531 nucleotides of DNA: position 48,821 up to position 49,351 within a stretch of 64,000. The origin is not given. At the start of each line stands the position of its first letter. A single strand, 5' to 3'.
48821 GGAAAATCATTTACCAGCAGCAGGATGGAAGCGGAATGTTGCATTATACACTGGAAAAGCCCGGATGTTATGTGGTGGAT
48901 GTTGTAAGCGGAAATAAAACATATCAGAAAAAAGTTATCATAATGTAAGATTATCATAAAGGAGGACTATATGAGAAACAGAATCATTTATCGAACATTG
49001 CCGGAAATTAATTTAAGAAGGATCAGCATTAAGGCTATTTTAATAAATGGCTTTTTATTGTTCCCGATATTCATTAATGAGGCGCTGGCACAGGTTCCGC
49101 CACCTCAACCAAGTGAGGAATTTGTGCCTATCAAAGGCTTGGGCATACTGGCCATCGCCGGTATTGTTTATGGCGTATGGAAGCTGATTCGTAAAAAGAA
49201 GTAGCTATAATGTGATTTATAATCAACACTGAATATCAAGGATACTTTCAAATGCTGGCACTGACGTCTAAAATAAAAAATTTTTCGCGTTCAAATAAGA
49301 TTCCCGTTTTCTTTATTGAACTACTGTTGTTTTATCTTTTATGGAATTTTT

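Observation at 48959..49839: XrtF-like exosortase preceded by a 77-aa mini-protein with a PEP-CTERM-style tail, directly behind a giant T9SS adhesin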

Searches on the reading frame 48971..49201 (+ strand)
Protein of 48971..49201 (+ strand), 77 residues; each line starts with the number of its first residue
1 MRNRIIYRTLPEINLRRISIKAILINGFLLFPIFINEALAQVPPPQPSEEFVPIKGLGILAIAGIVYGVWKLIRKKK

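Call 3: search_protein_families(library=ncbifam, proteins=[window:48971-49201:+], max_evalue=1)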
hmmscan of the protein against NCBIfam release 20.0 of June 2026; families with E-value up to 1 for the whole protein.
window:48971-49201:+ (77 aa): 2 families
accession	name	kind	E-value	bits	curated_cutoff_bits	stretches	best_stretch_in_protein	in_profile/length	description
NF046080.1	PID_CTERM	domain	7.4e-06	25.7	26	1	56-75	6-25/25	PID-CTERM protein-sorting domain-containing protein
NF050011.2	PFE_CTERM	equivalog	0.12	13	24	1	56-76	9-28/28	PFE-CTERM domain-containing protein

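Call 4: search_protein_families(library=pfam, proteins=[window:48971-49201:+], max_evalue=1)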
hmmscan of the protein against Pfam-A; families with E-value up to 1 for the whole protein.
window:48971-49201:+ (77 aa): 0 families

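Call 34: find_homologous_proteins(query=window:48971-49201:+, max_evalue=10)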
Query window:48971-49201:+ (77 aa): 1 proteins with E <= 10 among 2 candidates.
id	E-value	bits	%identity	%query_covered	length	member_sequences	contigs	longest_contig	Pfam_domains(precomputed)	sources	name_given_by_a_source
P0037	6.2e-42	158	100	100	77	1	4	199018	-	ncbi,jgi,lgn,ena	-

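Call 37: find_homologous_proteins(query=A3, max_evalue=0.01)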
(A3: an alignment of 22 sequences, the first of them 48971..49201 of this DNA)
Query A3 (22 sequences) (77 aa, profile of the alignment): 3432 proteins with E <= 0.01 among 8000 candidates; the best 120 are listed.
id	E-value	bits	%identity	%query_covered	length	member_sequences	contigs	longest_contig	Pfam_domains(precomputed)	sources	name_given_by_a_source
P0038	2.5e-25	106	-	-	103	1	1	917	PF28310.1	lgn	-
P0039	2.7e-25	106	-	-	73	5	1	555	PF28310.1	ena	-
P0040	4.8e-25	105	-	-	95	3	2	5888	PF28310.1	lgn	-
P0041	1.1e-24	104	-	-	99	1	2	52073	PF28310.1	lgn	-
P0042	3.0e-24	103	-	-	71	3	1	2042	PF28310.1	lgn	-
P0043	4.2e-24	102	-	-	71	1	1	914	PF28310.1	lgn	-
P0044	5.3e-24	102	-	-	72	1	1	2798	PF28310.1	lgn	-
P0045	6.1e-24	102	-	-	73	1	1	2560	PF28310.1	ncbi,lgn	-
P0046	7.1e-24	101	40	29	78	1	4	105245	PF28310.1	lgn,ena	-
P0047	7.2e-24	101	-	-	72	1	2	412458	PF28310.1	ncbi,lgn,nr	ncbi:MAG: hypothetical protein JNJ41_17500 [Bacteroidia bacterium]|nr:hypothetical protein [Bacteroi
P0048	1.0e-23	101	-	-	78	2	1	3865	PF28310.1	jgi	jgi:hypothetical protein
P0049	1.0e-23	101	-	-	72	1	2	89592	PF28310.1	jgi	jgi:hypothetical protein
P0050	1.3e-23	101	-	-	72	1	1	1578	PF28310.1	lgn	-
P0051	1.3e-23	101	-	-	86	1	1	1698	PF28310.1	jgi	-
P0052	1.5e-23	100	-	-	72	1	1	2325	PF28310.1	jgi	jgi:hypothetical protein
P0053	1.7e-23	100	-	-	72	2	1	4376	PF28310.1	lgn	-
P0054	2.1e-23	100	-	-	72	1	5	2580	PF28310.1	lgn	-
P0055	2.2e-23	100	-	-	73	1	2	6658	PF28310.1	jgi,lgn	-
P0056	2.3e-23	100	-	-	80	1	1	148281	PF28310.1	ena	-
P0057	2.5e-23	100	-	-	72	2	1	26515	PF28310.1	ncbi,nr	ncbi:MAG: hypothetical protein H0W61_10060 [Bacteroidetes bacterium]|nr:hypothetical protein [Bacter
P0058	2.5e-23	100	-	-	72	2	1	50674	PF28310.1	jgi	jgi:hypothetical protein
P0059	2.8e-23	99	44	34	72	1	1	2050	PF28310.1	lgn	-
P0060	2.8e-23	99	-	-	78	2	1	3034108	PF28310.1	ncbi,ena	-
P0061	2.9e-23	99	42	45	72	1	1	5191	PF28310.1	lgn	-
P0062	3.0e-23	99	-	-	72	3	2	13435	PF28310.1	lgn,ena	-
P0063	3.0e-23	99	42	45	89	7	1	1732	PF28310.1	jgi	-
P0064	3.1e-23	99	-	-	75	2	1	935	PF28310.1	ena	-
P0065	3.2e-23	99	-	-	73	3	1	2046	PF28310.1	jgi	jgi:hypothetical protein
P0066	3.2e-23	99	-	-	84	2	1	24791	PF28310.1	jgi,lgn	jgi:hypothetical protein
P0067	3.3e-23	99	-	-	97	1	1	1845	PF28310.1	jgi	-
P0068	3.4e-23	99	41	29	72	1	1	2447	PF28310.1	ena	-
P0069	3.7e-23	99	40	29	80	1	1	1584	PF28310.1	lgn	-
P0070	3.9e-23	99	42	45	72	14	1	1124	PF28310.1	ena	-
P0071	4.0e-23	99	42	45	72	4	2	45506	PF28310.1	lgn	-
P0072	4.1e-23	99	-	-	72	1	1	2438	PF28310.1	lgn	-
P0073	4.9e-23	99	-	-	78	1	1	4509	PF28310.1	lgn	-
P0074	4.9e-23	99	40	29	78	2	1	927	PF28310.1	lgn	-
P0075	5.2e-23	99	-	-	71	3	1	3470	PF28310.1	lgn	-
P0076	5.5e-23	99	-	-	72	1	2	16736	PF28310.1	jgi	jgi:hypothetical protein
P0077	5.8e-23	98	42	45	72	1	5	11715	PF28310.1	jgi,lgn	-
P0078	6.7e-23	98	-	-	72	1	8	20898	PF28310.1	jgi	jgi:hypothetical protein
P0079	7.1e-23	98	-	-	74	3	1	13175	PF28310.1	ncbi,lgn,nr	ncbi:MAG: hypothetical protein IT237_03730 [Bacteroidia bacterium]|nr:hypothetical protein [Bacteroi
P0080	7.8e-23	98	-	-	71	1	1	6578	PF28310.1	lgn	-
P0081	8.9e-23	98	-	-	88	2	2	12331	PF28310.1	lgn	-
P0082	9.4e-23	98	44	45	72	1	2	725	PF28310.1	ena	-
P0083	9.8e-23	98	-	-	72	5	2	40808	PF28310.1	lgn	-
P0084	1.0e-22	98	42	45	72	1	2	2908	PF28310.1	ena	-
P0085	1.1e-22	98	44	45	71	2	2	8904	PF28310.1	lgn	-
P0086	1.1e-22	98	-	-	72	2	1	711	PF28310.1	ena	-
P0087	1.1e-22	97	-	-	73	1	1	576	PF28310.1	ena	-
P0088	1.2e-22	97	42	45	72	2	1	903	PF28310.1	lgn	-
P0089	1.2e-22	97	48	34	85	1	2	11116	PF28310.1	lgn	-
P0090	1.3e-22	97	-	-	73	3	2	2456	PF28310.1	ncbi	-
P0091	1.3e-22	97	48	34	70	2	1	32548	PF28310.1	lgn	-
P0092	1.3e-22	97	-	-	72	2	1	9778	PF28310.1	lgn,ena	-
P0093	1.3e-22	97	44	45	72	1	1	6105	PF28310.1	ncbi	-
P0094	1.3e-22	97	-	-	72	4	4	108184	PF28310.1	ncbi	-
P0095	1.4e-22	97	-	-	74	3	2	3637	PF28310.1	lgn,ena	-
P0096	1.4e-22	97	-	-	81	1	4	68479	PF28310.1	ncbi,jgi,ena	jgi:hypothetical protein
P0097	1.5e-22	97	44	34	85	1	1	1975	PF28310.1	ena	-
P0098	1.6e-22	97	-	-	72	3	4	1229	PF28310.1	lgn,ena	-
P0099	1.6e-22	97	-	-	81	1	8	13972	PF28310.1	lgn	-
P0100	1.7e-22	97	-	-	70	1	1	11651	PF28310.1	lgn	-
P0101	1.8e-22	97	42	45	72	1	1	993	PF28310.1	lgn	-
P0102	2.0e-22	97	-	-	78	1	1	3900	PF28310.1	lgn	-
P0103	2.0e-22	97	-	-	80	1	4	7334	PF28310.1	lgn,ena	-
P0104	2.1e-22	97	-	-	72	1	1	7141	PF28310.1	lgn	-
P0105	2.2e-22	97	-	-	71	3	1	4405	PF28310.1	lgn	-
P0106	2.2e-22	97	-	-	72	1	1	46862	PF28310.1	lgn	-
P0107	2.2e-22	97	-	-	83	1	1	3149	PF28310.1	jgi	jgi:hypothetical protein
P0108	2.2e-22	97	-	-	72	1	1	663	PF28310.1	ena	-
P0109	2.3e-22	97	-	-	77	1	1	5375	PF28310.1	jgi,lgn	jgi:hypothetical protein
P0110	2.4e-22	96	-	-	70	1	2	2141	PF28310.1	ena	-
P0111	2.4e-22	96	-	-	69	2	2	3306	PF28310.1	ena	-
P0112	2.4e-22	96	44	45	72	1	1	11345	PF28310.1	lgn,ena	-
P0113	2.4e-22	96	45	29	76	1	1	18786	PF28310.1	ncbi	ncbi:MAG: PID-CTERM protein-sorting domain-containing protein [Bacteroidota bacterium]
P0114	2.5e-22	96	44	34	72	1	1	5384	PF28310.1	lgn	-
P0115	2.7e-22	96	-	-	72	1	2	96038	PF28310.1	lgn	-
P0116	2.8e-22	96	35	51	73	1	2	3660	PF28310.1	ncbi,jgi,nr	ncbi:MAG: hypothetical protein K0S12_2507 [Bacteroidetes bacterium]|jgi:hypothetical protein|nr:hypo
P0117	3.0e-22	96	-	-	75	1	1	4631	PF28310.1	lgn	-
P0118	3.0e-22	96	40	29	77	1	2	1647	PF28310.1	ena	-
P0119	3.3e-22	96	41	49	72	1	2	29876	PF28310.1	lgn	-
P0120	3.4e-22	96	42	45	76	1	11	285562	PF28310.1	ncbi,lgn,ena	-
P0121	3.5e-22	96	50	32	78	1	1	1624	PF28310.1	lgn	-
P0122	3.7e-22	96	-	-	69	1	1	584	PF28310.1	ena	-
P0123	3.8e-22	96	-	-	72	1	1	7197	PF28310.1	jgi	jgi:hypothetical protein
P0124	3.8e-22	96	-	-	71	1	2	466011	PF28310.1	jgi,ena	-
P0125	3.9e-22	96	-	-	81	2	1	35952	PF28310.1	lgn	-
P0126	4.2e-22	96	-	-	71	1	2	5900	PF28310.1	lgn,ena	-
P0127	4.3e-22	96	-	-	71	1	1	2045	PF28310.1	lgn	-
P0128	4.4e-22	96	-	-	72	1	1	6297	PF28310.1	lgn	-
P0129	4.7e-22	96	-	-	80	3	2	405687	PF28310.1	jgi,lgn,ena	-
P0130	4.8e-22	96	-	-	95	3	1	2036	PF28310.1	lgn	-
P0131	4.8e-22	95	-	-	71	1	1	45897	PF28310.1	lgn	-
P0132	5.5e-22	95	-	-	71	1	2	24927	PF28310.1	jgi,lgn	-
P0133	5.6e-22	95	44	45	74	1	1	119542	PF28310.1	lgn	-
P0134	5.9e-22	95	-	-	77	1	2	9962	PF28310.1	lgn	-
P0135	6.3e-22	95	44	45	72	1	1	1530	PF28310.1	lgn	-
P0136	6.7e-22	95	-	-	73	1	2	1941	PF28310.1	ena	-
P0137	6.7e-22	95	44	34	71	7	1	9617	PF28310.1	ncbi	-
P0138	6.7e-22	95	-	-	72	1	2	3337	PF28310.1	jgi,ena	jgi:hypothetical protein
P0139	6.9e-22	95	44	45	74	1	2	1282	PF28310.1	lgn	-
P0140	7.0e-22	95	32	84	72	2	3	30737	PF28310.1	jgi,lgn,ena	-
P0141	7.1e-22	95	-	-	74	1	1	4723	PF28310.1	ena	-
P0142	7.1e-22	95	44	45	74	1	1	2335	PF28310.1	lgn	-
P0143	7.8e-22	95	-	-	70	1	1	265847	PF28310.1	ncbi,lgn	-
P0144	7.8e-22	95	47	38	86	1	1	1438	PF28310.1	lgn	-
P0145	7.9e-22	95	-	-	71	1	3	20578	PF28310.1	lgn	-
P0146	8.0e-22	95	-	-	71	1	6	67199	PF28310.1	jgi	jgi:hypothetical protein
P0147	8.3e-22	95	42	45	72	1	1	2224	PF28310.1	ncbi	-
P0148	9.1e-22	95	-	-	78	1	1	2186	PF28310.1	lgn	-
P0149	9.4e-22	95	-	-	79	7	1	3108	PF28310.1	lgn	-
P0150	9.6e-22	95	-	-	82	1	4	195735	PF28310.1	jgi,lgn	jgi:hypothetical protein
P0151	9.7e-22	95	-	-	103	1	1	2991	PF28310.1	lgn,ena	-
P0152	9.9e-22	95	44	45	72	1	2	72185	PF28310.1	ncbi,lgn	-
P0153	1.0e-21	94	-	-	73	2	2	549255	PF28310.1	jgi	jgi:hypothetical protein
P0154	1.1e-21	94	-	-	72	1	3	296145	PF28310.1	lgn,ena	-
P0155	1.1e-21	94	48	34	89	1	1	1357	PF28310.1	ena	-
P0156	1.1e-21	94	54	17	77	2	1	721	PF28310.1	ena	-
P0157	1.2e-21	94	-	-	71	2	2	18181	PF28310.1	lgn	-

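Call 71: find_encoding_contigs(protein=P0060, flank=5000, max_places=1)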
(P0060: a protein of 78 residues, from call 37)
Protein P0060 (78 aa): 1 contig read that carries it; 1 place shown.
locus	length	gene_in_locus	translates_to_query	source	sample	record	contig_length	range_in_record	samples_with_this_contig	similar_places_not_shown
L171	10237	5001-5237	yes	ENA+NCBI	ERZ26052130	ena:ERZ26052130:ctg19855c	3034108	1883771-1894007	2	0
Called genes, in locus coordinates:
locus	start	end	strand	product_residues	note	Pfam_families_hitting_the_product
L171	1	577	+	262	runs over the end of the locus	PF05401:NodS (weak), PF13489:Methyltransf_23, PF13847:Methyltransf_31, PF08241:Methyltransf_11, PF08242:Methyltransf_12, PF13649:Methyltransf_25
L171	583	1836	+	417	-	PF13439:Glyco_transf_4, PF20706:GT4-conflict, PF00534:Glycos_transf_1, PF13692:Glyco_trans_1_4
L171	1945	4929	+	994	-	PF26628:DUF8202, PF10162:G8 (faint)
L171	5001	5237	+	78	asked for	PF28310:PID_CTERM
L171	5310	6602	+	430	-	PF00464:SHMT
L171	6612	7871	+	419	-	PF09298:FAA_hydrolase_N, PF01557:FAA_hydrolase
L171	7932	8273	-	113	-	PF07666:MpPF26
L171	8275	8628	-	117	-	PF13828:DUF4190 (faint), PF07666:MpPF26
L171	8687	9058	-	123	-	PF18936:DUF5684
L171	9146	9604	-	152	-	-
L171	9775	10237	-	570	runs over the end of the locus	PF17899:Peptidase_M61_N, PF05299:Peptidase_M61, PF17820:PDZ_6 (weak)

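Call 72: find_encoding_contigs(protein=P0153, flank=5000, max_places=1)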
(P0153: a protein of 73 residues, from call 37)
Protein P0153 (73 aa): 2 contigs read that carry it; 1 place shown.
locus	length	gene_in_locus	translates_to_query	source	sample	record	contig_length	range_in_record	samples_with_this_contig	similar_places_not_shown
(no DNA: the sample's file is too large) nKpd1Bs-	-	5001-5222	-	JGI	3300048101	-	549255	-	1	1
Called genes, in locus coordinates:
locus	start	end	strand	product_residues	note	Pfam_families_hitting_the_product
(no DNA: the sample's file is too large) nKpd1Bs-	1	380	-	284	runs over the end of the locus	PF01061:ABC2_membrane, PF12698:ABC2_membrane_3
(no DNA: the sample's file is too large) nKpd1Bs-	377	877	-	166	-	PF02357:NusG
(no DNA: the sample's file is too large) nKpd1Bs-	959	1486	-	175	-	-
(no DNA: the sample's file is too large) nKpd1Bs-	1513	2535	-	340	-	PF01073:3Beta_HSD, PF01370:Epimerase, PF02719:Polysacc_synt_2, PF04321:RmlD_sub_bind (weak), PF16363:GDP_Man_Dehyd, PF13460:NAD_binding_10 (weak), PF07993:NAD_binding_4 (weak)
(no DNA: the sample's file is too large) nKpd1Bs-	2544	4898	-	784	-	-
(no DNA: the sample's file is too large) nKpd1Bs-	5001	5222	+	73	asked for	PF28310:PID_CTERM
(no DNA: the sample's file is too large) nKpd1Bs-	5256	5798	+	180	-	PF09721:Exosortase_EpsH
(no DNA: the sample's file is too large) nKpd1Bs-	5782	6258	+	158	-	-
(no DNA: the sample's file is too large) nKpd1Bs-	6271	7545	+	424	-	PF00464:SHMT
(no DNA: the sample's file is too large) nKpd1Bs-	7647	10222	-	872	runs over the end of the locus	PF13414:TPR_11 (weak), PF00515:TPR_1 (weak), PF07719:TPR_2 (weak)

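Call 73: find_encoding_contigs(protein=P0124, flank=5000, max_places=1)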
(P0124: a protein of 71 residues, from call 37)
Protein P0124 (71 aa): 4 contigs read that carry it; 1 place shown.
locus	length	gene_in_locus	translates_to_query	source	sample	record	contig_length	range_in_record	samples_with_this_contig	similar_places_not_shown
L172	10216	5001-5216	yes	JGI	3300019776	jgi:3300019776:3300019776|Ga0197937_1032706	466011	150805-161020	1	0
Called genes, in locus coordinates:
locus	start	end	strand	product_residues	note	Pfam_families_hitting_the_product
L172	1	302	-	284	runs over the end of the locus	PF01061:ABC2_membrane, PF12698:ABC2_membrane_3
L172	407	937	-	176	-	-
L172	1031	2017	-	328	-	PF00106:adh_short (faint), PF01073:3Beta_HSD, PF01370:Epimerase, PF02719:Polysacc_synt_2, PF07993:NAD_binding_4, PF08659:KR (weak), PF13460:NAD_binding_10, PF16363:GDP_Man_Dehyd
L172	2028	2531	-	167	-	PF02357:NusG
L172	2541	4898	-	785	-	-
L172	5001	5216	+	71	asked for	PF28310:PID_CTERM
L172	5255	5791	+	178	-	PF09721:Exosortase_EpsH (weak)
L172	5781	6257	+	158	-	-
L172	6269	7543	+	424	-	PF00464:SHMT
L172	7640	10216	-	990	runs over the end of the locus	PF00675:Peptidase_M16, PF05193:Peptidase_M16_C, PF00675:Peptidase_M16 (weak), PF05193:Peptidase_M16_C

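Call 74: find_encoding_contigs(protein=P0047, flank=5000, max_places=1)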
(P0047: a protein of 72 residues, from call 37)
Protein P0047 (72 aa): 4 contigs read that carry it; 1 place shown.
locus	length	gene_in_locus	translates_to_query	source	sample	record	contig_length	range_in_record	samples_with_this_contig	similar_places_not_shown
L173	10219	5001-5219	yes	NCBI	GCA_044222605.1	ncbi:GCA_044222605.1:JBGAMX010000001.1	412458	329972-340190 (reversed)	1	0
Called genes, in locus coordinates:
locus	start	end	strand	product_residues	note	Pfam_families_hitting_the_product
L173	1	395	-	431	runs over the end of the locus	PF00005:ABC_tran, PF14524:Wzt_C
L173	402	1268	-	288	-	PF01061:ABC2_membrane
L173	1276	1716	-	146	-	PF02357:NusG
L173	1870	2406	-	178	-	-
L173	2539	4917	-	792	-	PF02706:Wzz (weak), PF13807:GNVR (weak), PF01656:CbiA (weak), PF10609:ParA (faint), PF13614:AAA_31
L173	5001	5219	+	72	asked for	PF28310:PID_CTERM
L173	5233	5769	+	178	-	PF09721:Exosortase_EpsH (weak)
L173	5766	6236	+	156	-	-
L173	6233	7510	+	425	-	PF00464:SHMT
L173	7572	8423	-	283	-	-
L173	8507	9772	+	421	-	PF01773:Nucleos_tra2_N, PF07670:Gate, PF07662:Nucleos_tra2_C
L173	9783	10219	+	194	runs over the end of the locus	PF14378:PAP2_3, PF01569:PAP2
